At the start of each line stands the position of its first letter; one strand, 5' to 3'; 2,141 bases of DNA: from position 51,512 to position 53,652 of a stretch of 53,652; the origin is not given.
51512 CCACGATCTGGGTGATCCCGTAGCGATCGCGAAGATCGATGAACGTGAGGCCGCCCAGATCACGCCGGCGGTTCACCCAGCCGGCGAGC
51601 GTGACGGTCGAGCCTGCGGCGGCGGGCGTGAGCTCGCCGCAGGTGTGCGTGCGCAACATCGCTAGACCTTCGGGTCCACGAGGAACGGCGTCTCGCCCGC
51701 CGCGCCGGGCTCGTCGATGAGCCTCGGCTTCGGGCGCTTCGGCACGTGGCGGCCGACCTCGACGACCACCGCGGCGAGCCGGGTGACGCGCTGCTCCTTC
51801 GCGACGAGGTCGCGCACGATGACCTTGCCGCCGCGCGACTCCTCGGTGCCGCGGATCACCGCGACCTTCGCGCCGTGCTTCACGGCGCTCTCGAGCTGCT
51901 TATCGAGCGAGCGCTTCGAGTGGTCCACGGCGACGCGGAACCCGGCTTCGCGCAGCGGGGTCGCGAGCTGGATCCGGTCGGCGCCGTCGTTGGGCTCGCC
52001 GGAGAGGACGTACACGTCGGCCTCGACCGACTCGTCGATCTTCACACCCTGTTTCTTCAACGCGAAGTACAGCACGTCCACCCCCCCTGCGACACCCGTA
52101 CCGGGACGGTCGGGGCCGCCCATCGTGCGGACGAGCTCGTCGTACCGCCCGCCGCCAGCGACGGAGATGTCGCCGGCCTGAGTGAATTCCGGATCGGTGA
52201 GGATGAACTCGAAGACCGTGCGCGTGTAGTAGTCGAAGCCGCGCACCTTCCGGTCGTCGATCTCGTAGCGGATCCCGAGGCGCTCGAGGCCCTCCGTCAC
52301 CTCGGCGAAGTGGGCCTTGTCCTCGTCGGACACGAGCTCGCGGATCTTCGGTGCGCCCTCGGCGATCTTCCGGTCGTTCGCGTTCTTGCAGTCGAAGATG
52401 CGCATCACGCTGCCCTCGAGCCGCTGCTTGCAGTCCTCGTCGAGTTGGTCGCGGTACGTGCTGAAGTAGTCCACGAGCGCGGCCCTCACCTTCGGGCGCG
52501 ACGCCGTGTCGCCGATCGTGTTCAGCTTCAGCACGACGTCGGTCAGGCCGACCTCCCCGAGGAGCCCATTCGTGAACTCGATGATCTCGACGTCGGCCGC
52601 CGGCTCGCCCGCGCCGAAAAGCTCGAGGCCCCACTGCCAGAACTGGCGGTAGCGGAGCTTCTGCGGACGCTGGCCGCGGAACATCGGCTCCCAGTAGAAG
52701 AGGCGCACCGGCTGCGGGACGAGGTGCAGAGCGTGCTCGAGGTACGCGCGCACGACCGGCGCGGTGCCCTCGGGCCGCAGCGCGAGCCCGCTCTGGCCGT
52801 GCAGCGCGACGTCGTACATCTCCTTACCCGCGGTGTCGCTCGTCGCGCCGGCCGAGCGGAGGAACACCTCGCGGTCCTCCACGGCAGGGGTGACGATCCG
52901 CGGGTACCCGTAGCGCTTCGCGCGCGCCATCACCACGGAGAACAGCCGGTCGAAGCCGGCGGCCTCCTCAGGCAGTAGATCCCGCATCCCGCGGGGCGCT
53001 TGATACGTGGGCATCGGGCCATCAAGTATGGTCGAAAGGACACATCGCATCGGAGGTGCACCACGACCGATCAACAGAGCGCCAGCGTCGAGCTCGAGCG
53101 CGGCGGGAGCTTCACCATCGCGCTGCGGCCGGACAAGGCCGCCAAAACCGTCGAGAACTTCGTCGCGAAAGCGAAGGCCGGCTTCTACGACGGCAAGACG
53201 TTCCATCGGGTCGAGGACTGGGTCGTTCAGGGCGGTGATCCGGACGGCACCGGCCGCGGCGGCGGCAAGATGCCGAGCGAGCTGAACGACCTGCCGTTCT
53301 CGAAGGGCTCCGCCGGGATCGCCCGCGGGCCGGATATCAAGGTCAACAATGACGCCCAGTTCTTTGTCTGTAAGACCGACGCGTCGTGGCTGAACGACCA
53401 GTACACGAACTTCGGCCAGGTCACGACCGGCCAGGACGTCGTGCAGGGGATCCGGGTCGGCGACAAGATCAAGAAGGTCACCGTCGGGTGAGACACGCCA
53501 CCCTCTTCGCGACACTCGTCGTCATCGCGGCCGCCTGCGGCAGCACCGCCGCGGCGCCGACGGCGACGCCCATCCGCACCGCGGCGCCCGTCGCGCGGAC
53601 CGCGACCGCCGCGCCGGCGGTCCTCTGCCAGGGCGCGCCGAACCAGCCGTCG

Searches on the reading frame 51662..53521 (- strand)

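Call 49: search_protein_families(library=pfam, proteins=[window:51662-53521:-], max_evalue=0.001)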
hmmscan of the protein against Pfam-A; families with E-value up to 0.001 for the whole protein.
window:51662-53521:- (619 aa): 3 families
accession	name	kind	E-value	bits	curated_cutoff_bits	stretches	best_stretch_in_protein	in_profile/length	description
PF13393.11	tRNA-synt_His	-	1.5e-39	136.5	25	1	178-481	1-305/308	Histidyl-tRNA synthetase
PF03129.25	HGTP_anticodon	-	2.8e-09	37.5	21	1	515-584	17-86/94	Anticodon binding domain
PF00587.30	tRNA-synt_2b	-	4.4e-08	33.8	29.3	1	243-468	8-146/179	tRNA synthetase class II core domain (G, H, P, S and T)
